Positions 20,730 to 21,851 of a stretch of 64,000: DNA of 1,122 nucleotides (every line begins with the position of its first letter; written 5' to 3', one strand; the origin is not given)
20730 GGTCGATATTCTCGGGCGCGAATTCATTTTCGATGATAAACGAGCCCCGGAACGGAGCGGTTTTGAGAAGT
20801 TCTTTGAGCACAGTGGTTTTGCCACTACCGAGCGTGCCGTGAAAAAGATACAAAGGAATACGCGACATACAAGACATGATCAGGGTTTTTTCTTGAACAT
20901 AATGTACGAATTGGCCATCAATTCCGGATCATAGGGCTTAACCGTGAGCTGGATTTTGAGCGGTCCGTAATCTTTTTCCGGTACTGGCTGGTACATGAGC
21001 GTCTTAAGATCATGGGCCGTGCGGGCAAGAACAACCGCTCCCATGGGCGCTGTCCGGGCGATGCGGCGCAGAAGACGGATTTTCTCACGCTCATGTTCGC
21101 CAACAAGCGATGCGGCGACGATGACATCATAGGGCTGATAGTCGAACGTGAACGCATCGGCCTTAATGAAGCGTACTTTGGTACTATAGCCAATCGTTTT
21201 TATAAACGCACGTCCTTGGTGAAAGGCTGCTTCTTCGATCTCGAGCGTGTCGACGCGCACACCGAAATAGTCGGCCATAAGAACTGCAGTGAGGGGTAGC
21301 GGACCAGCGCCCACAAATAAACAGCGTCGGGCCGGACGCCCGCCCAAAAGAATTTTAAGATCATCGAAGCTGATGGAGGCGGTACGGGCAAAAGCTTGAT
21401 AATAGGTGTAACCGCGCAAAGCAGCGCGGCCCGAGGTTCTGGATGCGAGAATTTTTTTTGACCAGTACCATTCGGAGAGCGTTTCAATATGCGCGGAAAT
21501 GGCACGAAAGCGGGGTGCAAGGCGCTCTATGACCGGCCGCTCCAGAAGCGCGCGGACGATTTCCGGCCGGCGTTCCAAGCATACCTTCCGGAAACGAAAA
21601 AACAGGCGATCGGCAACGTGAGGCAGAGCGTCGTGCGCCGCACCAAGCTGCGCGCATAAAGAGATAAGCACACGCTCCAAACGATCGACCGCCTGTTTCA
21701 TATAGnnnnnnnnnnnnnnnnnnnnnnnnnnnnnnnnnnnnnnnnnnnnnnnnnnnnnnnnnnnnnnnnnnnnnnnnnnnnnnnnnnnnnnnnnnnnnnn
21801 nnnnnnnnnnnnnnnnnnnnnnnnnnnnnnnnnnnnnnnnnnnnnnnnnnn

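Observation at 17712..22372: Candidate metallophore / metal-limitation operon: His-rich transporter, nicotianamine-synthase-like enzyme, two COG0523 GTPases and an unknown protein under a palindromic operator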

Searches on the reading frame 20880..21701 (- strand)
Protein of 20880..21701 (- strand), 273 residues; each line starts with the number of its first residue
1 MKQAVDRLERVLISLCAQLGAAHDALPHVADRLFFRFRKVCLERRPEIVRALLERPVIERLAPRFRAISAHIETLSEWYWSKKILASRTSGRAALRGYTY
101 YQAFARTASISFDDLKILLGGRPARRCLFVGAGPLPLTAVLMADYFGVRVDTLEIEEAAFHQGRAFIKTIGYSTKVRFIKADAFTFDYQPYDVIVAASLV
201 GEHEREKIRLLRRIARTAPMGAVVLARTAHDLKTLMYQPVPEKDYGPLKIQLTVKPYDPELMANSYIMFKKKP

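Call 3: search_protein_families(library=pfam, proteins=[window:20880-21701:-], max_evalue=1)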
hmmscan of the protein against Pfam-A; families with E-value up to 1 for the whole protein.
window:20880-21701:- (273 aa): 5 families
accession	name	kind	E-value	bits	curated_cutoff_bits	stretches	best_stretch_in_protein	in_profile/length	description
PF03059.22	NAS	-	1.6e-26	93.7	27.1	1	28-272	29-272/276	Nicotianamine synthase protein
PF13649.12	Methyltransf_25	-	0.0017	19.5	27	1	131-217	5-92/97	Methyltransferase domain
PF01262.27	AlaDh_PNT_C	-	0.03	14.2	23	1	112-204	13-106/214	Alanine dehydrogenase/PNT, C-terminal domain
PF08242.18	Methyltransf_12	-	0.077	14.2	30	1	130-217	3-91/98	Methyltransferase domain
PF19706.4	DUF6203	-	0.15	12.4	26.7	1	207-226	6-24/54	Family of unknown function (DUF6203)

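Call 4: search_protein_families(library=ncbifam, proteins=[window:20880-21701:-], max_evalue=1)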
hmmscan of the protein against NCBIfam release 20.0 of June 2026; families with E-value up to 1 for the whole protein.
window:20880-21701:- (273 aa): 8 families
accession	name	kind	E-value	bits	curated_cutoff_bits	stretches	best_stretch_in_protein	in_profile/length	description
NF033601.2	Sta_opine_CntL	equivalog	0.0045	16.4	350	1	125-177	117-169/255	staphylopine biosynthesis enzyme CntL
NF005161.0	PRK06635.2-5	equivalog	0.017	14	586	1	145-226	82-163/402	aspartate kinase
NF010703.0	PRK14103.1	equivalog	0.032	13.7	320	1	100-218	6-116/256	trans-aconitate 2-methyltransferase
NF047853.1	tRm6a37MtseTrmN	equivalog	0.04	13.6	350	1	124-196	44-120/244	tRNA(1)(Val) (adenine(37)-N(6))-methyltransferase TrmN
NF043040.1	corrin_prot_MT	hypoth_equivalog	0.044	13.2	180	1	123-225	41-147/216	corrinoid protein-associated methyltransferase CpaM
NF005157.0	PRK06635.2-1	equivalog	0.048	12.5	832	1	145-216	81-154/401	aspartate kinase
TIGR03533.1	L3_gln_methyl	equivalog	0.14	11.5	229.7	1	139-196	136-195/284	50S ribosomal protein L3 N(5)-glutamine methyltransferase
TIGR00800.1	ncs1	subfamily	0.2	10.3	353.1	1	136-181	376-422/447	NCS1 family nucleobase:cation symporter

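Call 8: find_encoding_contigs(protein=window:20880-21701:-, flank=10000, max_places=10)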
Protein window:20880-21701:- (273 aa): 2 contigs read that carry it; 1 place shown.
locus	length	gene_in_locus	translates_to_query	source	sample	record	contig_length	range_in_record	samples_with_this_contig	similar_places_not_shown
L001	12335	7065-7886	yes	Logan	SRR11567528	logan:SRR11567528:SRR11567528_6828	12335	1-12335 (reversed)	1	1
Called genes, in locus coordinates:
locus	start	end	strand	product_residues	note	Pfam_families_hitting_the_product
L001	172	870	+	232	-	-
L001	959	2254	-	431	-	PF05697:Trigger_N, PF05698:Trigger_C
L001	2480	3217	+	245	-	-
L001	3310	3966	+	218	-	PF01914:MarC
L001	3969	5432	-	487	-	PF13440:Polysacc_synt_3 (weak)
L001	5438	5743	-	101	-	-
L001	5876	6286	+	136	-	-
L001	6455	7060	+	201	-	-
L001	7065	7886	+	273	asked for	PF03059:NAS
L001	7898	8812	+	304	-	PF02492:cobW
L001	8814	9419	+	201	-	-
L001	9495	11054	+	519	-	PF02492:cobW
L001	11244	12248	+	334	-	-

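Call 9: search_solved_structures(query=window:20880-21701:-, max_evalue=1, show_alignments=3)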
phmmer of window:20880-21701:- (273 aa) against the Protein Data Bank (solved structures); distinct sequences matched with E-value up to 1: 11.
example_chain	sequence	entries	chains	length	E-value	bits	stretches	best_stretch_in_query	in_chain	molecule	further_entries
3fpe_A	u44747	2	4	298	2.3e-13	53.3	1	121-249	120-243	Putative uncharacterized protein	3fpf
3o31_A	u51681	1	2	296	2.5e-13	53.2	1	121-249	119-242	ThermoNicotianamine Synthase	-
3fpg_A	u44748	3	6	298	2.5e-13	53.2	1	121-249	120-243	Putative uncharacterized protein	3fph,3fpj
3bus_A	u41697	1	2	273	0.00092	21.8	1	113-226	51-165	Methyltransferase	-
6uv6_A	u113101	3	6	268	0.02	17.4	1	124-225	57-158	D-glucose O-methyltransferase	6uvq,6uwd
8vd6_A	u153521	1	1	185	0.15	14.6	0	101-153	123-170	CAP REPEAT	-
3swx_A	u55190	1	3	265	0.2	14.2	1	152-229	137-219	Probable enoyl-CoA hydratase/isomerase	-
9h0g_A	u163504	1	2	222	0.34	13.4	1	126-194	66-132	Thiol methyltransferase 1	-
1nf4_A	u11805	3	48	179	0.35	13.4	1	33-98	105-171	bacterioferritin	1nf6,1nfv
3dtn_A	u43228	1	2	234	0.48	12.9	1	128-213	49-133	Putative Methyltransferase MM_2633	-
1vlh_A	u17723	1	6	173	0.97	11.9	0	106-152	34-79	Phosphopantetheine adenylyltransferase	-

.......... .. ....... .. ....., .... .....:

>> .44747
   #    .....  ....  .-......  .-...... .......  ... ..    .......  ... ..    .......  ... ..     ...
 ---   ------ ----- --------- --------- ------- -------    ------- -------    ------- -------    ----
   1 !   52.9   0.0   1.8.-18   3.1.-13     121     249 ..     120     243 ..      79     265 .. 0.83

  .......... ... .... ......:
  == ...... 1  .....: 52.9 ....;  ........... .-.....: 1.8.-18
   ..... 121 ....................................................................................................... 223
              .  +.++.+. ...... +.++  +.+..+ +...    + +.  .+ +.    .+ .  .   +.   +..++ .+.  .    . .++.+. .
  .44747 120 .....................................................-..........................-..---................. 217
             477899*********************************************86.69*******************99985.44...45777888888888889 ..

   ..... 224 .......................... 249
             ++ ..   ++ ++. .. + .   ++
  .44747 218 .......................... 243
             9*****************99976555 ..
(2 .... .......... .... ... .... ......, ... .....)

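Call 10: find_homologous_proteins(query=window:20880-21701:-, max_evalue=0.00001)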
Query window:20880-21701:- (273 aa): 1 proteins with E <= 0.00001 among 5519 candidates.
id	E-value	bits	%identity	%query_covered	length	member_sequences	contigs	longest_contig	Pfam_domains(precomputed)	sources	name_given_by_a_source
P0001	1.1e-176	603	100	100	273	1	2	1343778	PF03059.23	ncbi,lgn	-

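Call 11: list_cluster_members(proteins=[window:20880-21701:-, window:19347-19952:-, window:17712-19271:-, window:21706-22311:-, window:19954-20877:-])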
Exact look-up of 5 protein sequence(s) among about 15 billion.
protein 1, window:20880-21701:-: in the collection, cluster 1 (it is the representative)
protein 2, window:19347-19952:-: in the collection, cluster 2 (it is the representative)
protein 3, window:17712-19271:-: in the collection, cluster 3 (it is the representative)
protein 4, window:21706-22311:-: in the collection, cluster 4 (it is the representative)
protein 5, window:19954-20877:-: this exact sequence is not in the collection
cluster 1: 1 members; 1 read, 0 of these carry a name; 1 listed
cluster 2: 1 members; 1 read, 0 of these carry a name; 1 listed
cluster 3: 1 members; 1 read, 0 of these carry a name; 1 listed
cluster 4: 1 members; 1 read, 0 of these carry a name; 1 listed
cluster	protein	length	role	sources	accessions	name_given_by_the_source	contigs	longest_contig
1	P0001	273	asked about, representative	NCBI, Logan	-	-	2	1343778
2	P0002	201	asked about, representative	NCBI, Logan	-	-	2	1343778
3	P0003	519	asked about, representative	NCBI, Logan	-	-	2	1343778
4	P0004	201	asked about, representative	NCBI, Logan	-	-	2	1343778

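Call 24: search_protein_representatives(protein=window:20880-21701:-)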
Query: 273 residues. Proteins with E-value up to 0.001 (for the whole library): 991; up to 1e-10: 348; up to 1e-30: 3. The best 150 are listed.
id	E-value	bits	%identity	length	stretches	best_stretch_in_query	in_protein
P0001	3.4e-177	603.4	100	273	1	1-273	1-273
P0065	2.0e-41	158.4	33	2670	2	75-271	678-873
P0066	2.3e-33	132.0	35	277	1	29-272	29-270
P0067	3.0e-30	121.8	35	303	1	16-267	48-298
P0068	9.5e-29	116.9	37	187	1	94-269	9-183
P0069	4.2e-28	114.7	33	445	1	4-271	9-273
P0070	6.0e-28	114.3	31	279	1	34-258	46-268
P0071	6.5e-27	110.8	34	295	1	30-265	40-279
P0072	6.8e-27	110.8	28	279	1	3-269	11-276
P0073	8.6e-27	110.5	32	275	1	31-268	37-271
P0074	9.6e-27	110.3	30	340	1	13-259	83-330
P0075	2.0e-26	109.3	34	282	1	32-268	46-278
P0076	2.0e-26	109.2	29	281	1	6-267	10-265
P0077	2.8e-26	108.8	33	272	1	29-260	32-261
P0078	3.0e-26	108.7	28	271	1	30-269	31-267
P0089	4.4e-24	101.6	28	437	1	10-246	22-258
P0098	5.3e-23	98.0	30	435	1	57-270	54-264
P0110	2.2e-22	96.0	29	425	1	31-272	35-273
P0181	1.0e-17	80.7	30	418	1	63-269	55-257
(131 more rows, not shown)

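Call 51: search_solved_structures(query=A2, max_evalue=0.001, show_alignments=3)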
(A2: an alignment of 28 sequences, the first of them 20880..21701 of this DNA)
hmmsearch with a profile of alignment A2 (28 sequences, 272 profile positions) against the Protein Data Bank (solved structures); distinct sequences matched with E-value up to 0.001: 18.
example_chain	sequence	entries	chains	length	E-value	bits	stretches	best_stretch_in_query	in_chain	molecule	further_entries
3fpe_A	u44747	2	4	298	1.7e-41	145.6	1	49-268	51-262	Putative uncharacterized protein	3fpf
3o31_A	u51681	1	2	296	4e-40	141.1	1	49-269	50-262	ThermoNicotianamine Synthase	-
3fpg_A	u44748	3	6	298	4.3e-40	141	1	49-268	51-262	Putative uncharacterized protein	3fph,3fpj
7c9m_A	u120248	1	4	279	8.8e-16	61.3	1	60-237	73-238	D-histidine 2-aminobutanoyltransferase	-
8zx0_A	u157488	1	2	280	8.9e-16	61.3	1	60-237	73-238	D-histidine 2-aminobutanoyltransferase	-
7c7m_A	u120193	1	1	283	8.9e-16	61.3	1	59-237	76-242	Staphylopine biosynthesis enzyme CntL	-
7c9k_A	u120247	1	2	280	1.2e-14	57.5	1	66-237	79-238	D-histidine 2-aminobutanoyltransferase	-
9uee_A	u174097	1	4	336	2.1e-05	27.3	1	113-169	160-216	(R)-specific carbonyl reductase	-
4c4o_A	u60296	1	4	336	2.1e-05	27.2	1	113-169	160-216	CARBONYL REDUCTASE CPCR2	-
3wle_A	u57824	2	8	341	2.1e-05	27.2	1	113-169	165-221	(R)-specific carbonyl reductase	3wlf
3wnq_A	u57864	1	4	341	2.1e-05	27.2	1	113-169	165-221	(R)-specific carbonyl reductase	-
5f8c_A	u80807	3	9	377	6.1e-05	25.7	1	141-227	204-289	Methyltransferase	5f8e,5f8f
7wm6_A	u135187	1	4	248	6.8e-05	25.6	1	140-196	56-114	Methyltransferase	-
7wm5_A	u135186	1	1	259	7.2e-05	25.5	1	140-196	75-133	Methyltransferase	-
4qvg_A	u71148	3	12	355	0.00022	23.9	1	122-227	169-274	SibL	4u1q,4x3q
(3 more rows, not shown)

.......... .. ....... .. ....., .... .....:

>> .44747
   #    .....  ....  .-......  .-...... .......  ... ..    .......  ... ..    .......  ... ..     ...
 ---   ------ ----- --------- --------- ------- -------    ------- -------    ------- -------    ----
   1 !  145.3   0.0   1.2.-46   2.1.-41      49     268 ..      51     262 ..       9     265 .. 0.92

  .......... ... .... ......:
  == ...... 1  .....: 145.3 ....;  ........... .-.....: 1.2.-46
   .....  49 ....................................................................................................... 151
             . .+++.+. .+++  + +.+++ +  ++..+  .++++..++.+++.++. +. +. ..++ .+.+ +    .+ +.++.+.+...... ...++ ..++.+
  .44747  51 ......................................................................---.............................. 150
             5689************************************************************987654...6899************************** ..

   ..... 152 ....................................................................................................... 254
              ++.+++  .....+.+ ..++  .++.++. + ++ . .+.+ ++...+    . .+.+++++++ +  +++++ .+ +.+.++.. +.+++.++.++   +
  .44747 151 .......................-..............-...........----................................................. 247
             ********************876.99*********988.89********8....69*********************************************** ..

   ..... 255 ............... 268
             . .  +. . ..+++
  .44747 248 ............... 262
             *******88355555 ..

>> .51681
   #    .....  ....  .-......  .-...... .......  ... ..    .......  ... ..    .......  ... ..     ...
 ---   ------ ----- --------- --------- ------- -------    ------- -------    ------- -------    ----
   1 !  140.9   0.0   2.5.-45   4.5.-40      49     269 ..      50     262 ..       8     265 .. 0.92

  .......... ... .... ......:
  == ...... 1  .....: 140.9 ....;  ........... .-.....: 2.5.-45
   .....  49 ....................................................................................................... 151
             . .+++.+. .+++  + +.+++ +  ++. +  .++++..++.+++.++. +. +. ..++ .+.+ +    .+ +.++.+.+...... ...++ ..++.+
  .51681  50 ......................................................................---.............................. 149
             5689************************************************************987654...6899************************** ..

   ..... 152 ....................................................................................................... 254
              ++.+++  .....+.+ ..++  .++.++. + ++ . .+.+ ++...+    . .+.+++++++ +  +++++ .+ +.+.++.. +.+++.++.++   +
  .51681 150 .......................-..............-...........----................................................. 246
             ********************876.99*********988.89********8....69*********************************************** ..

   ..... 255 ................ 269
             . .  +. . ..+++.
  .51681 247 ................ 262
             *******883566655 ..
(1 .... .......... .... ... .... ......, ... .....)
